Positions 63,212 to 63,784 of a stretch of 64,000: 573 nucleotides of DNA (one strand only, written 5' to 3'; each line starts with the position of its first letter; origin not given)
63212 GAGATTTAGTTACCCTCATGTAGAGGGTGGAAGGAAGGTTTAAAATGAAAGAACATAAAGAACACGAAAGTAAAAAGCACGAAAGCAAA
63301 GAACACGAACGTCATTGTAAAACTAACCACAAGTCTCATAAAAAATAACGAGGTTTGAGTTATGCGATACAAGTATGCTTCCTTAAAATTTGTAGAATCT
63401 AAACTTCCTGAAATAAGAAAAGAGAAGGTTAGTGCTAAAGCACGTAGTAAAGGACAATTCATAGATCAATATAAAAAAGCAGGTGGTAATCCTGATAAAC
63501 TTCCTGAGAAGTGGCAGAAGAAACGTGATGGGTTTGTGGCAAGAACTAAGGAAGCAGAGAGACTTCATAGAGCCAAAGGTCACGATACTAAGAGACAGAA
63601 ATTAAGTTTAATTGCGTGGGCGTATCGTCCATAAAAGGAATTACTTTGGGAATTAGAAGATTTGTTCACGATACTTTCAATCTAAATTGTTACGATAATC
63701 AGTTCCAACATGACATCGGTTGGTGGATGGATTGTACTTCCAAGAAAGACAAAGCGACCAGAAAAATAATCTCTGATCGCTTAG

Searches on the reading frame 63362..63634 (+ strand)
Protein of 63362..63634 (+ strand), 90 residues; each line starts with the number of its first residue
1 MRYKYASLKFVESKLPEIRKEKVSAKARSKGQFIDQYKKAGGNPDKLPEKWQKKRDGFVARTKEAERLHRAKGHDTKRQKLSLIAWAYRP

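Call 77: find_encoding_contigs(protein=window:63362-63634:+, flank=10000, max_places=4)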
Protein window:63362-63634:+ (90 aa): 3 contigs read that carry it; 3 places shown.
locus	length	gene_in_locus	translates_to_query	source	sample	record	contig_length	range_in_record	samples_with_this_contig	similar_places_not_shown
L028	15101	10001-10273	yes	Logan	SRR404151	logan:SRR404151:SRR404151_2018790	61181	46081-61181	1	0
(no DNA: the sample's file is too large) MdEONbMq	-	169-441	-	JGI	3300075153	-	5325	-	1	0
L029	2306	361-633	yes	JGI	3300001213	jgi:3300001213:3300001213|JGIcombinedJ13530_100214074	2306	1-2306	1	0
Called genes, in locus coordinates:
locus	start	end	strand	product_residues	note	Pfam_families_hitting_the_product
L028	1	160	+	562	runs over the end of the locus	-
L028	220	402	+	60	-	-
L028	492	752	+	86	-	-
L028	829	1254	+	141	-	-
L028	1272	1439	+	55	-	-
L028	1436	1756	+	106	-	-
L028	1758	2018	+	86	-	-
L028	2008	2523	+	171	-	-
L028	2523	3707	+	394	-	-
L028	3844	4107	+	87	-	-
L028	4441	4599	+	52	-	-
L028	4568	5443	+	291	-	-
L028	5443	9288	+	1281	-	PF10102:DUF2341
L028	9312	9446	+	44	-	PF18930:DUF5679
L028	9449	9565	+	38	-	-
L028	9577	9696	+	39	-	-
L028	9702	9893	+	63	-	-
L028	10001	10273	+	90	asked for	-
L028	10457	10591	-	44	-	-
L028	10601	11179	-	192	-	-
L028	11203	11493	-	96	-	-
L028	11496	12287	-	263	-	-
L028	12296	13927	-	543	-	-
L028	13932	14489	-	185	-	-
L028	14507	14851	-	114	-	-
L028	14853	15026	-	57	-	-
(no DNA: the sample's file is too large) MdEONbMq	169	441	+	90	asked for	-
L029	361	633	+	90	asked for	-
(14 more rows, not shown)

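Call 78: search_protein_families(library=phrogs, proteins=[L028:12296-13927:-, L028:11496-12287:-, L028:10601-11179:-, L028:13932-14489:-, L028:14507-14851:-, L028:11203-11493:-], max_evalue=0.01)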
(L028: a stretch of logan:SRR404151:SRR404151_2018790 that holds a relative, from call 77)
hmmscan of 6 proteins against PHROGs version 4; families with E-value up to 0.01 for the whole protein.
L028:12296-13927:- (543 aa): 0 families

L028:11496-12287:- (263 aa): 0 families

L028:10601-11179:- (192 aa): 1 family
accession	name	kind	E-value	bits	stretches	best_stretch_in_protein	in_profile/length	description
phrog_9841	-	lysis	0.0074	17.5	0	1-72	13-84/120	Rz-like spanin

L028:13932-14489:- (185 aa): 0 families

L028:14507-14851:- (114 aa): 1 family
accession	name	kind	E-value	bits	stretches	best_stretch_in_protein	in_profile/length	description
phrog_10705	-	unknown function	0.0007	20.6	1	1-78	1-86/151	-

L028:11203-11493:- (96 aa): 0 families
